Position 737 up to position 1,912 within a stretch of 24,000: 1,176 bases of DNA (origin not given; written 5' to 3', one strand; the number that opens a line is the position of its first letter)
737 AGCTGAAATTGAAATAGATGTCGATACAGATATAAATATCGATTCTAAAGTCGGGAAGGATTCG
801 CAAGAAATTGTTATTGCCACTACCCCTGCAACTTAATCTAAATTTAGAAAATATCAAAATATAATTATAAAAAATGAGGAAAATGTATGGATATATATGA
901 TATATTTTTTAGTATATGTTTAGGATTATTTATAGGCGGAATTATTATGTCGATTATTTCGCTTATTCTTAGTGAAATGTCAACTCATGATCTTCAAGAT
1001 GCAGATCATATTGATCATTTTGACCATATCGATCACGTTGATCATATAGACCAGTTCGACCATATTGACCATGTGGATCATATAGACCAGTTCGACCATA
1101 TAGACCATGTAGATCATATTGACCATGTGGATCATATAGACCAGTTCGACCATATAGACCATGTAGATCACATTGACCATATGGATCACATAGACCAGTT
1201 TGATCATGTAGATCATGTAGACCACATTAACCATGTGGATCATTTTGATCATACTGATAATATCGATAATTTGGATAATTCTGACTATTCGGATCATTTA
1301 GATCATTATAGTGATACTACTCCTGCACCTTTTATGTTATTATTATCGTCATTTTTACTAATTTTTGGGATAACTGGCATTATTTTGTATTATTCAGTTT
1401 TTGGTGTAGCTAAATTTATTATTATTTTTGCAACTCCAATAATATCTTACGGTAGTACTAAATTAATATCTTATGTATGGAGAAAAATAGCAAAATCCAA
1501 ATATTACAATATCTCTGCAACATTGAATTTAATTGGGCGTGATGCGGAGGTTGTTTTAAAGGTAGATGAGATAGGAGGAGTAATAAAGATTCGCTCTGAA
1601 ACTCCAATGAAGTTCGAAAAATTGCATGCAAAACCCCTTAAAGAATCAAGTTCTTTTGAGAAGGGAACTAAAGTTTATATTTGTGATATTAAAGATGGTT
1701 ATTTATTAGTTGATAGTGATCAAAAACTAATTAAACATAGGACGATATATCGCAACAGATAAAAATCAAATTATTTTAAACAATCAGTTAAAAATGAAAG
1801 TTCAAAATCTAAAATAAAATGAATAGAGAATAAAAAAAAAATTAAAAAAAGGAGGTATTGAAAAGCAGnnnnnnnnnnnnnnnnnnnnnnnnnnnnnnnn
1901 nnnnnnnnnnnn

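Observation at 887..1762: NfeD-like protein carrying ~34 consecutive (H/Q/N)-hydrophobic-D tripeptide repeats, with nearly identical 54-bp DNA units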

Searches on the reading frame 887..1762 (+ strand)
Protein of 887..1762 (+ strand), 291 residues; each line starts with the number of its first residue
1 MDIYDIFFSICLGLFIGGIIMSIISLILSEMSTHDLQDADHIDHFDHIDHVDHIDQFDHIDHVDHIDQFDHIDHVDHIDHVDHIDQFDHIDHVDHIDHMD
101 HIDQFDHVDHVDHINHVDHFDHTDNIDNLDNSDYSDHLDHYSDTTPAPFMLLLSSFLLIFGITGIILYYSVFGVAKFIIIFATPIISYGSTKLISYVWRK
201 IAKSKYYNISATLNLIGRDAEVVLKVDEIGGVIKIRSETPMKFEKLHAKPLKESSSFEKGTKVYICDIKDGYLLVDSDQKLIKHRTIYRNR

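Call 5: search_protein_families(library=pfam, proteins=[window:887-1759:+], max_evalue=0.1)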
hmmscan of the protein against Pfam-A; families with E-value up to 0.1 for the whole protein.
window:887-1759:+ (291 aa): 1 family
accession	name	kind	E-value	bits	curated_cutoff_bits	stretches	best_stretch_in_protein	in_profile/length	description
PF21001.2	YqiJ_N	-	0.00013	22.6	23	1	119-173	38-92/116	Inner membrane protein YqiJ, N-terminal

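Call 7: search_protein_families(library=ncbifam, proteins=[window:887-1759:+], max_evalue=1)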
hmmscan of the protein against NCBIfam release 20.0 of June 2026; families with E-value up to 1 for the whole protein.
window:887-1759:+ (291 aa): 1 family
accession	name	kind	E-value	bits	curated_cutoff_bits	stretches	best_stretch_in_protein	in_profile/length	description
NF040945.1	CCC_membrane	equivalog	0.067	13.5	65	0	8-37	15-42/99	CCC motif membrane protein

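Call 8: search_solved_structures(query=window:887-1759:+, max_evalue=10, show_alignments=3)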
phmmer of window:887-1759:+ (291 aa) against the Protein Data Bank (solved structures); distinct sequences matched with E-value up to 10: 2.
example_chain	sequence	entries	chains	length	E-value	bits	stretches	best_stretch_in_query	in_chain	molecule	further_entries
6fai_j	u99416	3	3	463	0.85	12.1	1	36-107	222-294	Protein LTV1 | LTV1 isoform 1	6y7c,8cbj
5bp2_A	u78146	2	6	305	1.9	11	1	182-225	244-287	Mycocerosic acid synthase-like polyketide synthase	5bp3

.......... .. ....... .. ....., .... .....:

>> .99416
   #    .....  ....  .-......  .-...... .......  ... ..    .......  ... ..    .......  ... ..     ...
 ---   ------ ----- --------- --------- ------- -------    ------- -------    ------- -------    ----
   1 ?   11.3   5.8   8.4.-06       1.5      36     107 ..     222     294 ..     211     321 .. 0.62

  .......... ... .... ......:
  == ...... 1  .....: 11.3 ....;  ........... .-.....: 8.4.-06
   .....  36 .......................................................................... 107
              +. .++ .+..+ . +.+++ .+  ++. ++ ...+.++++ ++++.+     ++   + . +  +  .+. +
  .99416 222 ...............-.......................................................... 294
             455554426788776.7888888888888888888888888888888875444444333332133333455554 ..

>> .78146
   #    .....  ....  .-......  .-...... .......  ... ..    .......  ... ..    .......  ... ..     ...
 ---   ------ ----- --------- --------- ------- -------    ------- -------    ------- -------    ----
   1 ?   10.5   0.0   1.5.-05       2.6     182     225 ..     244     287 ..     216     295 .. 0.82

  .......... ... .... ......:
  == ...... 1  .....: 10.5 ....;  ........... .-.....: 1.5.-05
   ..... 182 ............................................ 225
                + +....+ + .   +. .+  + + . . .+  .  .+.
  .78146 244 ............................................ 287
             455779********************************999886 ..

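Call 9: find_homologous_proteins(query=window:887-1759:+, max_evalue=0.001)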
Query window:887-1759:+ (291 aa): 137 proteins with E <= 0.001 among 8000 candidates; the best 120 are listed.
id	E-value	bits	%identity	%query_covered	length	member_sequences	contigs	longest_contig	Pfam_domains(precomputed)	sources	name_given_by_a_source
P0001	4.2e-124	432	70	93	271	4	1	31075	-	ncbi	ncbi:MAG: NfeD family protein, partial [Promethearchaeota archaeon]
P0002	3.3e-114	399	66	99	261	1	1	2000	-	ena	-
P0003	3.9e-108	379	60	97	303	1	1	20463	-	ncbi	ncbi:MAG: hypothetical protein ACFFAH_05555 [Promethearchaeota archaeon]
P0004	8.1e-102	359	55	98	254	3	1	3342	-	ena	-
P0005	1.6e-96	341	57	98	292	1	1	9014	-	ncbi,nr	ncbi:MAG: hypothetical protein EU532_10965 [Promethearchaeota archaeon]|nr:MAG: hypothetical protein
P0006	4.5e-95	336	60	97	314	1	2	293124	-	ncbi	ncbi:MAG: hypothetical protein ACFFCE_09460 [Promethearchaeota archaeon]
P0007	1.4e-94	335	52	97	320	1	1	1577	-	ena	-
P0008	2.6e-94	334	57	98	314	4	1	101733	-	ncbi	ncbi:MAG: NfeD family protein [Promethearchaeota archaeon]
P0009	5.9e-94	333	59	98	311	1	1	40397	-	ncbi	ncbi:MAG: NfeD family protein [Promethearchaeota archaeon]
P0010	3.0e-93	330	58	97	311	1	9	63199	-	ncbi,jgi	-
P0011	6.7e-91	323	59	97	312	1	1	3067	-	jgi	jgi:membrane protein implicated in regulation of membrane protease activity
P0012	1.0e-90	322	54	97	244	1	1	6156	-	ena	-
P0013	3.0e-90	321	59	97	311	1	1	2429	-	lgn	-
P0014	3.2e-90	321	51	91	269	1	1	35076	-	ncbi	ncbi:MAG: hypothetical protein ACFFCI_00375 [Promethearchaeota archaeon]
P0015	1.7e-88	315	54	97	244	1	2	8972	-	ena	-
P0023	3.7e-83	297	54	97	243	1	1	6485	-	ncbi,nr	ncbi:MAG: DUF1449 family protein [Candidatus Lokiarchaeota archaeon]|nr:DUF1449 family protein [Cand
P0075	1.6e-62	230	63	49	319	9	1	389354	-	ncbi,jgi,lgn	-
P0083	1.7e-60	223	46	97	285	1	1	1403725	-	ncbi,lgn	-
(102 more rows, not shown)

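Call 14: find_encoding_contigs(protein=P0075, flank=6000, max_places=2)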
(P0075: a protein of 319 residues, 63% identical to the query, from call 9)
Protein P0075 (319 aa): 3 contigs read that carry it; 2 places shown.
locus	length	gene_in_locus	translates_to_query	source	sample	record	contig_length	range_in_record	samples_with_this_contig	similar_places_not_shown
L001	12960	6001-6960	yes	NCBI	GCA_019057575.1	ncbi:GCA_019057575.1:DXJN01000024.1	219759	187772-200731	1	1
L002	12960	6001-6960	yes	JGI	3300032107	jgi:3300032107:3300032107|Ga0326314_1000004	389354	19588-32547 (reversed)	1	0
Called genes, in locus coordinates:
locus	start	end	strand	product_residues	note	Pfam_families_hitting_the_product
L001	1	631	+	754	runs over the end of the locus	-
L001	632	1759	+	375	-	-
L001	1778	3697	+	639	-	PF01978:TrmB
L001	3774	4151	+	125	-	PF00903:Glyoxalase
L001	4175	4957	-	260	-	PF27313:AF_0136_C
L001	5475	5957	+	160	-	PF13240:Zn_Ribbon_1 (weak)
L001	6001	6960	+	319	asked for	-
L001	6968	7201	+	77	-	-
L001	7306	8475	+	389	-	PF01145:Band_7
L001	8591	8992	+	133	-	-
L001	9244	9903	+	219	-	PF07947:YhhN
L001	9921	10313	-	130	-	-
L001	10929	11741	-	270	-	PF02596:DUF169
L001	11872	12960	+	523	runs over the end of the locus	PF03853:YjeF_N, PF01256:Carb_kinase, PF02110:HK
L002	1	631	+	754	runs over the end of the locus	-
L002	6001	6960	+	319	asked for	-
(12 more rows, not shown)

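Call 15: find_encoding_contigs(protein=P0006, flank=6000, max_places=2)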
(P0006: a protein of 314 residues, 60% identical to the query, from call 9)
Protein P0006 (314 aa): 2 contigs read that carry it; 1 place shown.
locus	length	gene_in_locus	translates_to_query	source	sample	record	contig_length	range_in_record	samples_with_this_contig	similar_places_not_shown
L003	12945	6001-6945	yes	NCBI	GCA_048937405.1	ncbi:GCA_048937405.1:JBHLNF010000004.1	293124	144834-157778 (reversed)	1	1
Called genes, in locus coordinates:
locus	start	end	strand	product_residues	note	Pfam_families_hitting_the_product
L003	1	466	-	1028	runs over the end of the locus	PF13570:Beta-prop_ACSF4, PF23381:Beta-prop_IFT122_1st, PF23414:Beta-prop_EML_2, PF25174:Beta-prop_THOC3, PF25175:Beta-prop_WDR5, PF13229:Beta_helix, PF05048:NosD, PF13229:Beta_helix, +8 more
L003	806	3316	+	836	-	PF13601:HTH_34 (faint), PF14947:HTH_45 (faint), PF25213:HVO_A0261_N (faint), PF13174:TPR_6 (faint), PF12569:NatA_aux_su (weak), PF25062:ARM_TT21_N, PF12895:ANAPC3 (weak), PF13424:TPR_12 (weak), +12 more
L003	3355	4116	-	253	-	PF00378:ECH_1, PF16113:ECH_2 (faint)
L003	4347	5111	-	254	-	PF27313:AF_0136_C (weak)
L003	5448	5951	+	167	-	-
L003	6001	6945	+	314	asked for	-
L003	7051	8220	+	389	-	PF01145:Band_7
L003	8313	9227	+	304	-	PF00484:Pro_CA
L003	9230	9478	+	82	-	-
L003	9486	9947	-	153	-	PF22381:Staph_reg_Sar_Rot, PF01047:MarR, PF12802:MarR_2, PF13601:HTH_34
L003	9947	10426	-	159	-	PF01243:PNPOx_N, PF16242:Pyrid_ox_like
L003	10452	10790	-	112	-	PF12675:DUF3795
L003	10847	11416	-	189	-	PF01613:Flavin_Reduct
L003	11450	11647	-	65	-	-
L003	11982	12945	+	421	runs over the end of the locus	PF02073:Peptidase_M29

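Call 16: find_encoding_contigs(protein=P0001, flank=6000, max_places=2)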
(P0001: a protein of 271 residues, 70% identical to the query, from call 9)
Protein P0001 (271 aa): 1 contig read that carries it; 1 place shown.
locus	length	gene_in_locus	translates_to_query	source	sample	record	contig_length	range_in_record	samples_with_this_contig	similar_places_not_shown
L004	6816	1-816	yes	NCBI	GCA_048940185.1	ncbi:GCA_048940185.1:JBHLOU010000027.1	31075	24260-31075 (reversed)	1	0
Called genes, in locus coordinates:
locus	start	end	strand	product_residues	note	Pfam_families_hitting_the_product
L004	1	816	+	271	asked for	?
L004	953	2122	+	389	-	PF01145:Band_7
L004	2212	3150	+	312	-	PF00484:Pro_CA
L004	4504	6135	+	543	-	PF00989:PAS, PF13188:PAS_8 (faint), PF08447:PAS_3, PF08448:PAS_4 (weak), PF13426:PAS_9, PF00512:HisKA, PF02518:HATPase_c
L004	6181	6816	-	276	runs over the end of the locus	PF00072:Response_reg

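Call 22: find_encoding_contigs(protein=P0003, flank=4000, max_places=2)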
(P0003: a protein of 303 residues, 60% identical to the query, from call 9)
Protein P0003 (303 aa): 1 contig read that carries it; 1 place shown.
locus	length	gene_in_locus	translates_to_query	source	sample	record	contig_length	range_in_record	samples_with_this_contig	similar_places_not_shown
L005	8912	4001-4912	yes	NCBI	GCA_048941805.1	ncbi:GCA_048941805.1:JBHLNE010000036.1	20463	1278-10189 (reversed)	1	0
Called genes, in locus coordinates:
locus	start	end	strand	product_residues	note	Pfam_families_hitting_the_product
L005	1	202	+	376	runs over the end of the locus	-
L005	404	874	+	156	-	PF03259:Robl_LC7, PF08923:MAPKK1_Int (weak)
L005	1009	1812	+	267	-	PF00106:adh_short, PF08659:KR, PF23441:SDR, PF13561:adh_short_C2, PF08643:DUF1776 (faint)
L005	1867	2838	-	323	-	-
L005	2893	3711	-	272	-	PF27315:AF_0136_N (faint), PF27313:AF_0136_C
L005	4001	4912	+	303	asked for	-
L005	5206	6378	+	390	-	PF01145:Band_7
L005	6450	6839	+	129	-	-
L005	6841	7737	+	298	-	PF00484:Pro_CA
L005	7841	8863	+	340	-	-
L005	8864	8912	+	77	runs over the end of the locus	-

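Call 23: find_encoding_contigs(protein=P0002, flank=4000, max_places=2)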
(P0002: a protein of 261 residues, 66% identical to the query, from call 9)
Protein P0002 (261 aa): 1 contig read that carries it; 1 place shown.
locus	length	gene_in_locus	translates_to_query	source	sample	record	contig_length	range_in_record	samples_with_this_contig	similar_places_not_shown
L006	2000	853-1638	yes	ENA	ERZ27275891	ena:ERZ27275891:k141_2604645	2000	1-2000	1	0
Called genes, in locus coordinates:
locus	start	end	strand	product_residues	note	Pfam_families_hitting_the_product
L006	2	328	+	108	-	?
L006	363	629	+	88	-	-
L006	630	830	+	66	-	-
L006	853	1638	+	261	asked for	-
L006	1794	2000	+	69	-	?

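Call 24: find_encoding_contigs(protein=window:887-1762:+, flank=10000, max_places=4)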
Protein window:887-1762:+ (291 aa): no gene with exactly this product is on record in the collection.

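Call 41: search_protein_families(library=pfam, proteins=[P0075, P0006, P0083, P0023], max_evalue=0.1)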
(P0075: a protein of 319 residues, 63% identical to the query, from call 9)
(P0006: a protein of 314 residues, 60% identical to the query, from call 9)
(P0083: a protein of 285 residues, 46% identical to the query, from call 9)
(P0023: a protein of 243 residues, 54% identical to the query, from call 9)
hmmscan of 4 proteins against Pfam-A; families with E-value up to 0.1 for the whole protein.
P0075 (319 aa): 2 families
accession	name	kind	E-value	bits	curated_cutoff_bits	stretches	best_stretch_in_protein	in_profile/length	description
PF16311.10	TMEM100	-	0.045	13.8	34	1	21-66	60-104/133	Transmembrane protein 100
PF09172.16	Vit_open_b-sht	-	0.047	13.4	23.7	1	99-174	225-292/303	Vitellinogen, open beta-sheet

P0006 (314 aa): 3 families
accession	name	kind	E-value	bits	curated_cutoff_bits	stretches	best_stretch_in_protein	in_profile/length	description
PF02517.21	Rce1-like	-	0.0073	17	22.4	1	1-71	22-89/93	Type II CAAX prenyl endopeptidase Rce1-like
PF07690.21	MFS_1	-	0.013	14.9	33.4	1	10-67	59-114/347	Major Facilitator Superfamily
PF01569.27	PAP2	-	0.022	14.9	27.2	1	8-60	70-126/130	PAP2 superfamily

P0083 (285 aa): 7 families
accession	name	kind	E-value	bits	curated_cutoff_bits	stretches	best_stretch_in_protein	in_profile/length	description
PF13248.11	Zn_ribbon_3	-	0.0032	17.3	27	1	260-283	4-26/26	zinc-ribbon domain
PF13240.11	Zn_Ribbon_1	-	0.015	15.5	25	1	261-283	2-23/23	zinc-ribbon domain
PF06677.18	Auto_anti-p27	-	0.017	15.6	24.1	1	259-280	16-40/40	Sjogren's syndrome/scleroderma autoantigen 1 (Autoantigen p27)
PF21001.2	YqiJ_N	-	0.024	15.2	23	0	119-141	65-87/116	Inner membrane protein YqiJ, N-terminal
PF06221.18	zf-C2HC5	-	0.029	14.8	25.8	1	253-284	12-45/54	Putative zinc finger motif, C2HC5-type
PF12773.13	DZR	-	0.032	14.8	27.3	1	259-280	25-45/45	Double zinc ribbon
PF02591.20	Zn_ribbon_9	-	0.051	14.1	29.1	1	255-268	20-33/33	C4-type zinc ribbon domain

P0023 (243 aa): 0 families

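Call 45: predict_structure(alignment_id=A2)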
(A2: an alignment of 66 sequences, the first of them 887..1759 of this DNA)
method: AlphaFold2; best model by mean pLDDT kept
length: 291 residues; sequences in the alignment: 66
mean_pLDDT: 71.7   pTM: 0.52
mean pLDDT of the five models: 71.7, 71.2, 71.1, 70.9, 69.8
residues with pLDDT >= 90: 119; 70-90: 43; 50-70: 37; < 50: 92
segments of 3 or more residues with pLDDT < 50: 59-63, 65-72, 74-97, 99-144, 288-291
pLDDT, mean of each block of 10 residues (from residue 1): 92 97 91 67 51 50 44 45 42 43 42 40 42 41 62 94 96 91 96 88 62 82 97 89 92 97 94 94 61 42
secondary structure, 60 per line:
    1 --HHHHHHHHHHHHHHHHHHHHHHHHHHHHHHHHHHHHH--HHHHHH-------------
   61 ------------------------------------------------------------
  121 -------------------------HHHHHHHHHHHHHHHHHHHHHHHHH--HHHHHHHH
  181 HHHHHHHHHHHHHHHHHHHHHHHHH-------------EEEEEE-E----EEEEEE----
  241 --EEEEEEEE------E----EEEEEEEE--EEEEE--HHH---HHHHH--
elements in order: H3-39 H42-47 H146-170 H173-205 E219-224 E231-236 E243-250 E262-269 E272-276 H285-289

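Call 50: fold_search(model_id=the predicted structure, library=pdb)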
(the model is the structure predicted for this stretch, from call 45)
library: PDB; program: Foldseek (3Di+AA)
matches with E <= 10: 107; with E <= 0.001: 1
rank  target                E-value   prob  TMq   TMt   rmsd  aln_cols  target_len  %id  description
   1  3cp0                  8.8e-04  1.00  0.18  0.77   2.3        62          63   24  Crystal structure of the soluble domain of membrane protein implicated in regulation of membrane protease activity from  (released 2008-04-15)
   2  2k14_MODEL_1_A        1.5e-03  1.00  0.20  0.61   5.2        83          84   23  Solution structure of the soluble domain of the NfeD protein YuaF from Bacillus subtilis (released 2008-08-26)
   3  8z5g_AA               5.0e-03  0.99  0.20  0.34   9.0       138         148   16  Cryo-EM structure of E.coli SPFH-NfeD family protein complex QmcA-YbbJ (released 2024-08-21)
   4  6wvk_D                5.9e-01  0.13  0.12  0.04   8.0        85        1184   16  Cryo-EM structure of Bacillus subtilis RNA Polymerase in complex with HelD (released 2020-11-18)
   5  8g4s_X                6.7e-01  0.20  0.17  0.30   9.7       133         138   12  40S ribosomal subunit of the 80S Giardia intestinalis assemblage A ribosome with Emetine bound in V2 conformation with (released 2024-01-31)
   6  4l5t_B                8.4e-01  0.13  0.12  0.16   6.7        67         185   13  Crystal structure of the tetrameric p202 HIN2 (released 2013-07-31)
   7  9a4w_B                1.1e+00  0.07  0.14  0.04  16.8       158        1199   13  Integrative model of RPOA-RPOC by crosslinking MS and deep learning (released 2024-09-18)
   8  4l5t_A                1.2e+00  0.11  0.11  0.16   6.7        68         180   13  Crystal structure of the tetrameric p202 HIN2 (released 2013-07-31)
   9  4l5t_C                1.3e+00  0.16  0.13  0.19   5.7        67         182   13  Crystal structure of the tetrameric p202 HIN2 (released 2013-07-31)
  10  4jbj_A                1.3e+00  0.16  0.15  0.19   6.0        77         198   17  Structural mimicry for functional antagonism (released 2013-06-26)
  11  2gsb_MODEL_1_A        1.4e+00  0.06  0.08  0.17  11.0        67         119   18  Solution structure of the second SH2 domain of human Ras GTPase-activating protein 1 (released 2007-05-01)
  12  4v4b_AL               1.5e+00  0.33  0.15  0.33   4.3        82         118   11  Structure of the ribosomal 80S-eEF2-sordarin complex from yeast obtained by docking atomic models for RNA and protein (released 2014-07-09)
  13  3rln                  1.6e+00  0.14  0.13  0.18   6.3        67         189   13  Structural Basis of Cytosolic DNA Recognition by Innate Immune Receptors (released 2012-04-25)
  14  2nzo_C                1.6e+00  0.10  0.12  0.25   6.2        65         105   14  Crystal structure of a secretion chaperone CsaA from Bacillus subtilis in the space group P 32 2 1 (released 2007-03-27)
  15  3ifv_A                1.6e+00  0.05  0.11  0.13   7.1        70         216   14  Crystal structure of the Haloferax volcanii proliferating cell nuclear antigen (released 2009-09-01)
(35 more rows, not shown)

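Call 79: predict_structure(alignment_id=A3)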
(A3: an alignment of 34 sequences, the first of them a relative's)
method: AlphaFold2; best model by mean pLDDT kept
length: 319 residues; sequences in the alignment: 34
mean_pLDDT: 62.5   pTM: 0.41
mean pLDDT of the five models: 62.5, 58.4, 57.2, 56.8, 53.9
residues with pLDDT >= 90: 5; 70-90: 153; 50-70: 42; < 50: 119
segments of 3 or more residues with pLDDT < 50: 1-11, 76-176, 238-242
pLDDT, mean of each block of 10 residues (from residue 1): 41 62 76 66 80 89 83 52 36 33 36 37 37 33 33 38 35 48 82 86 73 81 82 57 59 88 85 77 85 87 82 59
secondary structure, 60 per line:
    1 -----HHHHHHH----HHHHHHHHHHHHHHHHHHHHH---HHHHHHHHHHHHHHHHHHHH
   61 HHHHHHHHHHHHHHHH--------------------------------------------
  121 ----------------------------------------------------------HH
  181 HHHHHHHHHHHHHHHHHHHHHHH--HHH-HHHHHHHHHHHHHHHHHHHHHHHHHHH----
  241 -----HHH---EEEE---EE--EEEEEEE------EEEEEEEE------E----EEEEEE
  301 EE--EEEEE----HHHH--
elements in order: H6-12 H17-37 H41-76 H179-203 H210-236 E252-255 E263-269 E276-283 E295-302 E305-309 H314-317

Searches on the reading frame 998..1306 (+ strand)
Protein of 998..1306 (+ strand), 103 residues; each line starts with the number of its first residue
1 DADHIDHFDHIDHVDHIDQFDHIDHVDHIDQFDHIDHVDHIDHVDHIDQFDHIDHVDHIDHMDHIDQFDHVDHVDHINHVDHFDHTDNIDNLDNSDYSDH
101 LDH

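Call 78: find_homologous_proteins(query=window:998-1306:+, max_evalue=0.001)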
Query seq(103 aa) (103 aa): 12 proteins with E <= 0.001 among 222 candidates.
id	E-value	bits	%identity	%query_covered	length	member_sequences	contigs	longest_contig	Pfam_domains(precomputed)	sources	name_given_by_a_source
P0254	5.8e-9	54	44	44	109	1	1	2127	-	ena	-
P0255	5.0e-6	44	52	60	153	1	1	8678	-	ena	-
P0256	1.8e-5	43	55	51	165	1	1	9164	-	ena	-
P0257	1.9e-5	43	63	39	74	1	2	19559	-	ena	-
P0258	2.3e-5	42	61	50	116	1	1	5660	-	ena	-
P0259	3.6e-5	42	65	39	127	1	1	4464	-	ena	-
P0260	4.9e-5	41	56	40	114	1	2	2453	-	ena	-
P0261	6.7e-5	41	61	49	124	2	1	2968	-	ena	-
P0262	1.0e-4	40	53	39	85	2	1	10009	-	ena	-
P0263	1.8e-4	39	64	38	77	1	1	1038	-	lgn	-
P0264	1.9e-4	39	64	31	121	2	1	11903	-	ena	-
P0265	3.3e-4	39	-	-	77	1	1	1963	-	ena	-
